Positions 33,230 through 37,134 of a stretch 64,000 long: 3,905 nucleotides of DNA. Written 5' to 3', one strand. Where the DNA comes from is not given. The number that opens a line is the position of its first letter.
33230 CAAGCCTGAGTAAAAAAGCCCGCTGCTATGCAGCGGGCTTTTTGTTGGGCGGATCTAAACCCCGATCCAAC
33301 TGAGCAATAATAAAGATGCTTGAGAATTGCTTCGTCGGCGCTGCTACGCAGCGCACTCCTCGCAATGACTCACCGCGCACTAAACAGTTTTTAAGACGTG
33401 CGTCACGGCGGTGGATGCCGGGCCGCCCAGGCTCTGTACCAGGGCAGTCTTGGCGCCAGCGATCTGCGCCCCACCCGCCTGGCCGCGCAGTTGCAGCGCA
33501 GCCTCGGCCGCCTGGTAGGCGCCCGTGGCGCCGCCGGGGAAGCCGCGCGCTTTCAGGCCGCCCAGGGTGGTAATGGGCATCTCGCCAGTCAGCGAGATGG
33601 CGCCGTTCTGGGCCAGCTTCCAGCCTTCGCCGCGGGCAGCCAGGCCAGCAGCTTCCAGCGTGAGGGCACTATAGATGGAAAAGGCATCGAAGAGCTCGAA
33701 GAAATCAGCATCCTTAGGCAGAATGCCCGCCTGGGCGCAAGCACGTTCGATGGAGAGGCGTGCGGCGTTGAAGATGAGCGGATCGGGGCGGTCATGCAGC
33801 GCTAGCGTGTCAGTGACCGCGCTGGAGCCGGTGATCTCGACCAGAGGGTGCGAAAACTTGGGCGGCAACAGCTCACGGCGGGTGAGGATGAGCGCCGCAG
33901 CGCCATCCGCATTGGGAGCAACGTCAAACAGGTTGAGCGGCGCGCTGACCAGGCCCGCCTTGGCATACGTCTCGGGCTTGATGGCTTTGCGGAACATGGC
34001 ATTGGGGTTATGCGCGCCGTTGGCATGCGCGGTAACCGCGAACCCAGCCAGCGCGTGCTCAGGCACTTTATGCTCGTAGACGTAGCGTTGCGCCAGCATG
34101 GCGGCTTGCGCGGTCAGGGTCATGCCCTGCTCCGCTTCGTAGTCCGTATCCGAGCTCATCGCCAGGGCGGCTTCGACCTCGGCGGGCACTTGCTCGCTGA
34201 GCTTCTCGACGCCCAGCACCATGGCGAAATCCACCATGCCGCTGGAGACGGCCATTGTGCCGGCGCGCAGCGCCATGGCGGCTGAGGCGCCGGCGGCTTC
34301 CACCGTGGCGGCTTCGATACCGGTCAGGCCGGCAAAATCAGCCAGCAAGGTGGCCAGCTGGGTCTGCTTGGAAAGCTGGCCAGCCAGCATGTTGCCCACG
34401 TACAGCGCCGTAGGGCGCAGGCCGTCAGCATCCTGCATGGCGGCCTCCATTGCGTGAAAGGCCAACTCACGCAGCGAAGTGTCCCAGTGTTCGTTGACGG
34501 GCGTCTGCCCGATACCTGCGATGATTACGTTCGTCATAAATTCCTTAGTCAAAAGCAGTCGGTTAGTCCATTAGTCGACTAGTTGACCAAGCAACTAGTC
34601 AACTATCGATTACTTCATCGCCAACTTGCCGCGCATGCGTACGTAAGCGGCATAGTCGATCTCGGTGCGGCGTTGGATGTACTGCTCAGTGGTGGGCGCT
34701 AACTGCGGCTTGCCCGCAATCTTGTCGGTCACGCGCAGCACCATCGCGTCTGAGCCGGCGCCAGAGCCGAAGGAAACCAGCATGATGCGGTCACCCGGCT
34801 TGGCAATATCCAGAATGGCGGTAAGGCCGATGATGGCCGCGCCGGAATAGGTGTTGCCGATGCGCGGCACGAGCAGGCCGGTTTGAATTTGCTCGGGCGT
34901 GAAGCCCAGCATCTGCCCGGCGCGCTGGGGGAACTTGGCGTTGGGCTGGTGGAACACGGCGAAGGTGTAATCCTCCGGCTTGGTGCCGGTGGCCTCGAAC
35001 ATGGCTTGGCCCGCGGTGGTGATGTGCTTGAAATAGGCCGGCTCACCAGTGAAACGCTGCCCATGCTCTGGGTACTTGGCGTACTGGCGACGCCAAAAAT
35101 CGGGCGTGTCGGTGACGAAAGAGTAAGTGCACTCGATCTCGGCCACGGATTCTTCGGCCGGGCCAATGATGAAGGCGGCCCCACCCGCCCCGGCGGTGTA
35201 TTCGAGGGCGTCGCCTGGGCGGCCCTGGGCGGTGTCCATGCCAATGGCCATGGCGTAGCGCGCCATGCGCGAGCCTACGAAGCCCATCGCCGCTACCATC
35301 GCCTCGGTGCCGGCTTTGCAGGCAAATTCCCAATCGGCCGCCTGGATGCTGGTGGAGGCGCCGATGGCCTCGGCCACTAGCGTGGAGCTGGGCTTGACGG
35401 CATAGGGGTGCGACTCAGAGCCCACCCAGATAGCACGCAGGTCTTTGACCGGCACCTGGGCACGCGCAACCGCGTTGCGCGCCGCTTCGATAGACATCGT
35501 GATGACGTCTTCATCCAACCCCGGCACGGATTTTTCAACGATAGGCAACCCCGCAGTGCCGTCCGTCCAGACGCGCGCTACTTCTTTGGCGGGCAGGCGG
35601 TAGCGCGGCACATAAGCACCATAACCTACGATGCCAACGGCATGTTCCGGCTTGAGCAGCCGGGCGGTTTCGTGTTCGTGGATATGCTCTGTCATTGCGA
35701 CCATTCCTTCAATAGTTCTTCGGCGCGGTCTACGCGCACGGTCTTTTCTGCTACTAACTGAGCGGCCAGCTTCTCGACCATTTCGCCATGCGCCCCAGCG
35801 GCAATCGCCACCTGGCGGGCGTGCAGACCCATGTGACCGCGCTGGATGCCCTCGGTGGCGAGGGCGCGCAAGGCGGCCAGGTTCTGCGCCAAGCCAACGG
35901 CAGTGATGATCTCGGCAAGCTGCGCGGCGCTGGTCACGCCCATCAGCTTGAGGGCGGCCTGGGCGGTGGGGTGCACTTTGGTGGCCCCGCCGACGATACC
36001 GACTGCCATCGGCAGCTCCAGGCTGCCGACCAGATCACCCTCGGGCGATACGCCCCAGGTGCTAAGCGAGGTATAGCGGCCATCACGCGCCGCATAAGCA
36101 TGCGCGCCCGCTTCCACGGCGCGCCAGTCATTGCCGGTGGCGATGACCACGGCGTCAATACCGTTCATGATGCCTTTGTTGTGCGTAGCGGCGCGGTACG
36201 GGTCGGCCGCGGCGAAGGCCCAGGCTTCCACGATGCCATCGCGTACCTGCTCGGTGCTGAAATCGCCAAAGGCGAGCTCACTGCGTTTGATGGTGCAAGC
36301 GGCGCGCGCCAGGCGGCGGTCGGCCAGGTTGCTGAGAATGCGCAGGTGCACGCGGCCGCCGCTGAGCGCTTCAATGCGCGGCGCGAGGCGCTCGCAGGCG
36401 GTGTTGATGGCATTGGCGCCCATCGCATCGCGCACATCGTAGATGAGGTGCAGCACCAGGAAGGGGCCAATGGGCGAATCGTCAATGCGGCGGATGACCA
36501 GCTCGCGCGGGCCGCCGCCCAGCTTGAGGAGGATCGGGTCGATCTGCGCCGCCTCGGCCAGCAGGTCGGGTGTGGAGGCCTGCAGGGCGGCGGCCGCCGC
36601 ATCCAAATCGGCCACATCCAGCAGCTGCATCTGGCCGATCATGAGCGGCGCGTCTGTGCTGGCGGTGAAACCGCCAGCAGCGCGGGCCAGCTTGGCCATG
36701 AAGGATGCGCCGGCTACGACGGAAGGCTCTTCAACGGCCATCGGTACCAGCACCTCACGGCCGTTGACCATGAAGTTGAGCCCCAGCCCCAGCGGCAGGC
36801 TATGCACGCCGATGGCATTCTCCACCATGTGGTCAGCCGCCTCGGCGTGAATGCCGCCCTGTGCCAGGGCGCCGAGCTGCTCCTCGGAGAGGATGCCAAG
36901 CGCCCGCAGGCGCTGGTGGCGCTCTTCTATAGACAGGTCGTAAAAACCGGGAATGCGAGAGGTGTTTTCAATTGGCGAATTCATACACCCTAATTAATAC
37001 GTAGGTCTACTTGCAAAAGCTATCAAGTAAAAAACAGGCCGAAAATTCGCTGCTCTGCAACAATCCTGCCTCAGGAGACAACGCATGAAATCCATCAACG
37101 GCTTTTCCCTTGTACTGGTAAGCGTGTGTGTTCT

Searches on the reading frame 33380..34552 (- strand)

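Call 8: search_protein_families(library=pfam, proteins=[window:33380-34552:-], max_evalue=0.001)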
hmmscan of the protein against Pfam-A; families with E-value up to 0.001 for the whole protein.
window:33380-34552:- (390 aa): 3 families
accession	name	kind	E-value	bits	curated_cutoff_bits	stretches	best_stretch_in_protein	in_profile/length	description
PF22691.2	Thiolase_C_1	-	3.7e-42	143.9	28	1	246-389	3-144/144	Thiolase C-terminal domain-like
PF00108.29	Thiolase_N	-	6.9e-17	62.1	26.4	1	9-195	1-201/260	Thiolase, N-terminal domain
PF00109.32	ketoacyl-synt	-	0.00026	21.1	20.8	1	62-137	149-223/252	Beta-ketoacyl synthase, N-terminal domain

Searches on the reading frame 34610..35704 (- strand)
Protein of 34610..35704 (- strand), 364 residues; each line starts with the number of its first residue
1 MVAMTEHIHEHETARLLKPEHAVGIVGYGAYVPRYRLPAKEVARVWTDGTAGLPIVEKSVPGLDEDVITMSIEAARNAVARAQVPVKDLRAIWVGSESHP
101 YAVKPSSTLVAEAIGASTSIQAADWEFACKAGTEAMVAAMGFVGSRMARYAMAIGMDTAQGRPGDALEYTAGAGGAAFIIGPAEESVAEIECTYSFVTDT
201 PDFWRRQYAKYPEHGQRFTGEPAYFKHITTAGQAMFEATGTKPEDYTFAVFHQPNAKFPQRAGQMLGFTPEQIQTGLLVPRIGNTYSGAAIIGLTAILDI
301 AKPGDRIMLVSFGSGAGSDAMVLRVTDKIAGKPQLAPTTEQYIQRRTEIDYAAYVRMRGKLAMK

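Call 64: search_protein_families(library=pfam, proteins=[window:34610-35704:-], max_evalue=0.00001)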
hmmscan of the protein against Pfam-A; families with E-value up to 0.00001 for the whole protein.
window:34610-35704:- (364 aa): 2 families
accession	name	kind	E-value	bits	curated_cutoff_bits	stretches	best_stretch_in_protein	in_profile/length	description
PF08541.16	ACP_syn_III_C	-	6.7e-12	45.8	26.6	1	237-324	2-89/90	3-Oxoacyl-[acyl-carrier-protein (ACP)] synthase III C terminal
PF01154.23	HMG_CoA_synt_N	-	1.3e-06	28.8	25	1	23-183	5-172/174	Hydroxymethylglutaryl-coenzyme A synthase N terminal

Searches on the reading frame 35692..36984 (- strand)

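Call 64: search_protein_families(library=pfam, proteins=[window:35692-36984:-], max_evalue=0.00001)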
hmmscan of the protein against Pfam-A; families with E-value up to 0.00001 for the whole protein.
window:35692-36984:- (430 aa): 1 family
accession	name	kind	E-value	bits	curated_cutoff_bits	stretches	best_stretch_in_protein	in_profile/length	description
PF00368.23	HMG-CoA_red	-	4.1e-110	368.7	27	1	21-389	4-368/368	Hydroxymethylglutaryl-coenzyme A reductase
